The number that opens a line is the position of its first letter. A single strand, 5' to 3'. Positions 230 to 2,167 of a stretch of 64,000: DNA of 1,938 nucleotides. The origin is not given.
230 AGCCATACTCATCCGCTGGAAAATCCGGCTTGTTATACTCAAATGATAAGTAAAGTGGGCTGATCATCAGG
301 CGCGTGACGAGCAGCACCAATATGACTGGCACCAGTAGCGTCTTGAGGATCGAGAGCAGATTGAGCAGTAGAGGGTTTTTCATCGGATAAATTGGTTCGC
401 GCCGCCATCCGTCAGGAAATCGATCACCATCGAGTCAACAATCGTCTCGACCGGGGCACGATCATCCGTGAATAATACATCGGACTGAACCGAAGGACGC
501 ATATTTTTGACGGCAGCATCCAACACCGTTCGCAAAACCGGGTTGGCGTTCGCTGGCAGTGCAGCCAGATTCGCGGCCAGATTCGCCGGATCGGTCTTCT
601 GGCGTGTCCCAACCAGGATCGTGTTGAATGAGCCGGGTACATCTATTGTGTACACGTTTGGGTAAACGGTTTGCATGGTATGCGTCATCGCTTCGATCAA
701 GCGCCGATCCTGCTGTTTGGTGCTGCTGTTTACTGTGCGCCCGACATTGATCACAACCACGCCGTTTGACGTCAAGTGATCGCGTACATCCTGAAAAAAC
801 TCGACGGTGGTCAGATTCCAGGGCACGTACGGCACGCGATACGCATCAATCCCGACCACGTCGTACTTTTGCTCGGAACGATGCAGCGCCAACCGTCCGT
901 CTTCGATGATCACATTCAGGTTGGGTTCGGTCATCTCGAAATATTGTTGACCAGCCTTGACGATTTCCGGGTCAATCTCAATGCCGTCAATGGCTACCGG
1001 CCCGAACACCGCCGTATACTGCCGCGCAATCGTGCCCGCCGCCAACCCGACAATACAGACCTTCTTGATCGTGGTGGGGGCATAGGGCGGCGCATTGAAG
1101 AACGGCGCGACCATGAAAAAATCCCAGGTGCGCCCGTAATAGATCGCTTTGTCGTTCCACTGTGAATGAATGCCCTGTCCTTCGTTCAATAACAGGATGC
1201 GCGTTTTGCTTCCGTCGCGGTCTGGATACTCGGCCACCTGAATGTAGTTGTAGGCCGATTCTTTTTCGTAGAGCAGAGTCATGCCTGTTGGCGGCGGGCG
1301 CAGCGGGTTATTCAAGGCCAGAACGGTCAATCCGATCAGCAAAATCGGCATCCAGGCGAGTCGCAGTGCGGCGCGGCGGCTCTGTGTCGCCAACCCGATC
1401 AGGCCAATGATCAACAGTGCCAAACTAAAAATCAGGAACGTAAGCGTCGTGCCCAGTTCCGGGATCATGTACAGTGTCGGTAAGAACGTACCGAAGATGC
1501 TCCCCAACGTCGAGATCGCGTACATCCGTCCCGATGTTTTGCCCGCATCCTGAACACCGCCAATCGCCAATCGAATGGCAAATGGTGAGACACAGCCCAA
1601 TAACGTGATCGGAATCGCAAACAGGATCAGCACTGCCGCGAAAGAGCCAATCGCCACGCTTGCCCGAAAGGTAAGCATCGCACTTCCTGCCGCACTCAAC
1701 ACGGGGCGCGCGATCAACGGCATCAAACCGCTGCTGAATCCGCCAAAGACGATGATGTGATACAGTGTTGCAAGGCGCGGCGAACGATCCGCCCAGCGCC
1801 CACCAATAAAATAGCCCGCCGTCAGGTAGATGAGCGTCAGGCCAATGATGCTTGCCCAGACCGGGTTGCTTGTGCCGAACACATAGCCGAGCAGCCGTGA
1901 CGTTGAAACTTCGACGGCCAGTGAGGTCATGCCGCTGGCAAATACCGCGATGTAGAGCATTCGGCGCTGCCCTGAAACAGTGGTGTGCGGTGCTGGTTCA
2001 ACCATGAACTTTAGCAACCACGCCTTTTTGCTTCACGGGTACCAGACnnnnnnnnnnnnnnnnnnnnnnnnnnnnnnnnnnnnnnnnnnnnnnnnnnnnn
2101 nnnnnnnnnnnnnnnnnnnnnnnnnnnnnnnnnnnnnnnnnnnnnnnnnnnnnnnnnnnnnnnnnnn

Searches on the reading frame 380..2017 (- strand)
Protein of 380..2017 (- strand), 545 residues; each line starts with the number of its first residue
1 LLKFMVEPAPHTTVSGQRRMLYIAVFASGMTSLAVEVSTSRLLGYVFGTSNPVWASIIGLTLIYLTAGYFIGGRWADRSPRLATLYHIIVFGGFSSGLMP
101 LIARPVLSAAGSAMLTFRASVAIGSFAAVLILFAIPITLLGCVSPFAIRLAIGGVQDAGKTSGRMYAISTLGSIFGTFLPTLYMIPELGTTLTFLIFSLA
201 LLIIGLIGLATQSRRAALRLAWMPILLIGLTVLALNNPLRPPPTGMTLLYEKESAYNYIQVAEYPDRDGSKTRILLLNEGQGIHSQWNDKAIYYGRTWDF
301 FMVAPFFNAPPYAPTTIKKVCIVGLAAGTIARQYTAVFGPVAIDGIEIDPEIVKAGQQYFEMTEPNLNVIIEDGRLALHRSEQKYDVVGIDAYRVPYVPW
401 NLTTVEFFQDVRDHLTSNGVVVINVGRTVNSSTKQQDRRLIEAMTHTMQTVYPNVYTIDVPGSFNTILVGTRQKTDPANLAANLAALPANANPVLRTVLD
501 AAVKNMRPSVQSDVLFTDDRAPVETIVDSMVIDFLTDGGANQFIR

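Call 3: search_protein_families(library=pfam, proteins=[window:380-2017:-], max_evalue=0.01)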
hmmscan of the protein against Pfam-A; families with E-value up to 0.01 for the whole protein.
window:380-2017:- (545 aa): 2 families
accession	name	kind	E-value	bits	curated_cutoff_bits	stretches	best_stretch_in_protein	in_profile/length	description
PF01564.23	Spermine_synth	-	2.7e-09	37.3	22.9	1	315-455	17-158/186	Spermine/spermidine synthase domain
PF13649.12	Methyltransf_25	-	0.0033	18.5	27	1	323-419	4-97/97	Methyltransferase domain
